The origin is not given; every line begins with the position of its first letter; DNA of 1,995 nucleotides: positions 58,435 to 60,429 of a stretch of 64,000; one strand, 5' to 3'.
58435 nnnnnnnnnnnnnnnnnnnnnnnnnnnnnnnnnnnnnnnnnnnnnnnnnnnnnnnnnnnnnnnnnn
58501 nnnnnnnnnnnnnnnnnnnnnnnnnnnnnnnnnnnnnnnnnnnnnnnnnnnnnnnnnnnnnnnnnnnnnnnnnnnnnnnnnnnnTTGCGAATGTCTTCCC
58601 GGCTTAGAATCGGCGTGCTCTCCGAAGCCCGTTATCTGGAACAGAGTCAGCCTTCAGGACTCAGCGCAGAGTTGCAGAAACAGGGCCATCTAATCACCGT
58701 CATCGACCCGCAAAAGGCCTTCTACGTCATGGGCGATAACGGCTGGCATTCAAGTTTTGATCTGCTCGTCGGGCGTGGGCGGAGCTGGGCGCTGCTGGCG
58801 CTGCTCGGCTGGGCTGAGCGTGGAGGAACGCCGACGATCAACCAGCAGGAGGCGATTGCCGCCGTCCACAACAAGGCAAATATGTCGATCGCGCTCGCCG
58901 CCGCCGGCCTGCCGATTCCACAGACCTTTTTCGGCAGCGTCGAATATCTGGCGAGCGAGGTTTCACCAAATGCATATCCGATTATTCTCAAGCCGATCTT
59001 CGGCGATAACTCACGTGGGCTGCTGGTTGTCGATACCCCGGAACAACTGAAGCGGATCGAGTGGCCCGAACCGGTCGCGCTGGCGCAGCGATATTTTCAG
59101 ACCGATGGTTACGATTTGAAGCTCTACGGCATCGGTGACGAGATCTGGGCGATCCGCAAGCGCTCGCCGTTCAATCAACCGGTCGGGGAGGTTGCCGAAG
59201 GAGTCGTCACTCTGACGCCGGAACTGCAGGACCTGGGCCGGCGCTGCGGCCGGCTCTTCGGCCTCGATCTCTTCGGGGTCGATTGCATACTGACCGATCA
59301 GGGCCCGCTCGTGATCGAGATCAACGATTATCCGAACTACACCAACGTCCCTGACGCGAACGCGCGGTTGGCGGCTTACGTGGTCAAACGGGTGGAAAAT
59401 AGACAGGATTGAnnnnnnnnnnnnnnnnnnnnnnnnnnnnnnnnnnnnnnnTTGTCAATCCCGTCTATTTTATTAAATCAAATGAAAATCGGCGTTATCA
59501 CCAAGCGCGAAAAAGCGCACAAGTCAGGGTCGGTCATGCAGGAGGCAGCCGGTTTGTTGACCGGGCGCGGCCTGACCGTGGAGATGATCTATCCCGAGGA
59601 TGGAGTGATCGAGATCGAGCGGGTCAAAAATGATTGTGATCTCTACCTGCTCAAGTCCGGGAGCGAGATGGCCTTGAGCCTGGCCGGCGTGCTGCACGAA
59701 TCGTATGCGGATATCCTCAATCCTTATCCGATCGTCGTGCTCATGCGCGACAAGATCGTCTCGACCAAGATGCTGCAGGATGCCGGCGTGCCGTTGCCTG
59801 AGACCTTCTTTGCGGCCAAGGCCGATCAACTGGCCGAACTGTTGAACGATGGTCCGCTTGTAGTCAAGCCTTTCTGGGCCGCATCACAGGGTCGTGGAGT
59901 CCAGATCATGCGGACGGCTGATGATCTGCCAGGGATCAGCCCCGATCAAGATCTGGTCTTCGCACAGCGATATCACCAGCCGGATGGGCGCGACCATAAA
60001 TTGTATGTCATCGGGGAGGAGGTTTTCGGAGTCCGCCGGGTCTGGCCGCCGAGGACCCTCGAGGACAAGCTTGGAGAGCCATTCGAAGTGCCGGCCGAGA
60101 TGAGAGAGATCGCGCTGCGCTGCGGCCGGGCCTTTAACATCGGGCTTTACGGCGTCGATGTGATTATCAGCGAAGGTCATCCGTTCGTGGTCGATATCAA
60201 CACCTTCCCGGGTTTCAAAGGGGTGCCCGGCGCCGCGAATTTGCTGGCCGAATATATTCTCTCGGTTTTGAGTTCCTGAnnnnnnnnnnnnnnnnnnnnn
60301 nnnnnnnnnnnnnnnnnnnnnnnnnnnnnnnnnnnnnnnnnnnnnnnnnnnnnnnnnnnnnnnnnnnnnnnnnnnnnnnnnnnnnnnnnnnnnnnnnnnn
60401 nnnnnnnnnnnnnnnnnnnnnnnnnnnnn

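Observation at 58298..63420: Promoter-led cluster of four tandem paralogous ATP-grasp enzymes with an embedded MFS transporter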

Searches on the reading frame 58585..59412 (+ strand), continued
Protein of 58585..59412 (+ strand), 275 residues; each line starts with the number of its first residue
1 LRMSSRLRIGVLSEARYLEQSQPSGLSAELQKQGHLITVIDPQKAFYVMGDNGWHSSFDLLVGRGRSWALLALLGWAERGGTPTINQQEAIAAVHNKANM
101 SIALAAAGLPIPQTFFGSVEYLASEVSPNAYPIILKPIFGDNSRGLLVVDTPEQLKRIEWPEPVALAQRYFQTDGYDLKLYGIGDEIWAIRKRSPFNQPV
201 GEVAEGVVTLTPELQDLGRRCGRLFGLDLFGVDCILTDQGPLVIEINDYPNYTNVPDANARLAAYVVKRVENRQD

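Call 87: find_encoding_contigs(protein=P0372, flank=9000, max_places=1)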
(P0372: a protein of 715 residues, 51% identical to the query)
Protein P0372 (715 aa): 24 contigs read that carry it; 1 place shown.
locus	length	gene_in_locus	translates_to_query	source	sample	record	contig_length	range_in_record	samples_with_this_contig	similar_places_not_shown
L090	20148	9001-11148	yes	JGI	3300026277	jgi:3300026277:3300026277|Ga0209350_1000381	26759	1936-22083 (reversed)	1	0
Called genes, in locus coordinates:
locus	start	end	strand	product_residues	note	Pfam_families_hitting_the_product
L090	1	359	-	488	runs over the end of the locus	PF00144:Beta-lactamase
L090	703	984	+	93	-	-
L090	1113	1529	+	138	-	PF07963:N_methyl (weak)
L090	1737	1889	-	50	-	-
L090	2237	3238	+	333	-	PF08240:ADH_N, PF00107:ADH_zinc_N, PF13602:ADH_zinc_N_2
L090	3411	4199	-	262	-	PF05368:NmrA, PF13460:NAD_binding_10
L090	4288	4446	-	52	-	-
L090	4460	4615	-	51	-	-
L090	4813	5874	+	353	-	PF12006:DUF3500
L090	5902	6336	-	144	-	-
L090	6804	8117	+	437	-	-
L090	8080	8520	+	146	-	-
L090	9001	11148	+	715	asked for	PF04101:Glyco_tran_28_C (weak)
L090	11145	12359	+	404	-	PF04101:Glyco_tran_28_C, PF13528:Glyco_trans_1_3 (faint)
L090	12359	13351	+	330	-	PF01636:APH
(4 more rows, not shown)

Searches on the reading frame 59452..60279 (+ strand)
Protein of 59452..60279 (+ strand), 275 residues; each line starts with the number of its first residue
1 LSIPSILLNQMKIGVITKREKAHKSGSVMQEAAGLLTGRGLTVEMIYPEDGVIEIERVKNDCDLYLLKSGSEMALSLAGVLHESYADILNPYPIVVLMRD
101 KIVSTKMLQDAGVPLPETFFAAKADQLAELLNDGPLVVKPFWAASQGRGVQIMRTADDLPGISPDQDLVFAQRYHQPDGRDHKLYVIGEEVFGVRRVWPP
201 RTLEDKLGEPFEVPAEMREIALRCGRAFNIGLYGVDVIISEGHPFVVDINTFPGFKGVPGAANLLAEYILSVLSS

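Call 3: search_protein_families(library=pfam, proteins=[window:59452-60279:+], max_evalue=0.01)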
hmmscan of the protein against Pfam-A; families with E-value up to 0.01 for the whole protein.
window:59452-60279:+ (275 aa): 6 families
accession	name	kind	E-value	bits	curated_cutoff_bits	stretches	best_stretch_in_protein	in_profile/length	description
PF08443.16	RimK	-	7.9e-13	48.9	21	1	99-258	2-172/188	RimK-like ATP-grasp domain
PF05770.16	Ins134_P3_kin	-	5.9e-08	32.9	23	1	205-270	130-200/201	Inositol 1,3,4-trisphosphate 5/6-kinase ATP-grasp domain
PF14397.11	ATPgrasp_ST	-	1.6e-07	31.3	31.4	1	84-157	5-83/278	Sugar-transfer associated ATP-grasp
PF02655.19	ATP-grasp_3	-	2.5e-06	28.1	23.2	0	216-251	118-155/160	ATP-grasp domain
PF02222.28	ATP-grasp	-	0.0049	17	27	1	107-160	2-57/179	ATP-grasp domain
PF03133.20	TTL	-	0.0083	15.8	20.1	0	134-174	64-105/292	Tubulin-tyrosine ligase family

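Call 4: search_protein_families(library=ncbifam, proteins=[window:59452-60279:+], max_evalue=0.01)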
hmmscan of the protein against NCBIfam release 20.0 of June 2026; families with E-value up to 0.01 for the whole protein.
window:59452-60279:+ (275 aa): 20 families
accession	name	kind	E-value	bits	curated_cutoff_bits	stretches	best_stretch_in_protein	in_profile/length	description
TIGR00768.1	rimK_fam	subfamily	1.2e-19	70.7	143.4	1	13-262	2-264/276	RimK family alpha-L-glutamate ligase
TIGR02144.1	LysX_arch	equivalog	5.6e-18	65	275.6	1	38-262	21-263/281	lysine biosynthesis protein LysX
NF040720.1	MptN_Meth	equivalog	4.4e-14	52.2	350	1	85-268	86-285/291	tetrahydromethanopterin:alpha-L-glutamate ligase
TIGR04356.1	grasp_GAK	hypoth_equivalog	4.2e-13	49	300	1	94-268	93-282/287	GAK system ATP-grasp enzyme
NF007764.0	PRK10446.1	equivalog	3.4e-10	39.7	331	1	89-262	88-274/300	30S ribosomal protein S6--L-glutamate ligase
TIGR04443.1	F420_CofF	equivalog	1.6e-08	34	300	1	85-258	77-263/283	coenzyme gamma-F420-2:alpha-L-glutamate ligase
TIGR03103.1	trio_acet_GNAT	equivalog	7.6e-08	31.3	569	1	81-192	279-392/547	N-acetylglutaminylglutamine synthetase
NF010623.0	PRK14016.1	subfamily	2.1e-07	29.5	877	1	97-199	211-317/871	cyanophycin synthetase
NF002378.0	PRK01372.1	subfamily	4.7e-06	25.5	243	0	100-199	100-201/305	D-alanine--D-alanine ligase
TIGR02068.2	cya_phycin_syn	equivalog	4.7e-06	24.9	850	1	98-201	211-318/862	cyanophycin synthetase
NF009404.0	PRK12767.1-3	equivalog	2e-05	23.7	316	0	93-159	104-171/344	carbamoyl phosphate synthase-like protein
NF038074.1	fam_STM4014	hypoth_equivalog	6.5e-05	22.4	175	0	84-133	100-152/349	STM4014 family protein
TIGR01205.1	D_ala_D_alaTIGR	subfamily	0.00014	20.9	245.65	0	215-256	247-290/318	D-alanine--D-alanine ligase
NF004680.0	PRK06019.1-6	equivalog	0.00023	20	327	1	95-159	111-177/405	5-(carboxyamino)imidazole ribonucleotide synthase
NF009402.0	PRK12767.1-1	equivalog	0.00024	20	218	1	83-160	98-174/329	carbamoyl phosphate synthase-like protein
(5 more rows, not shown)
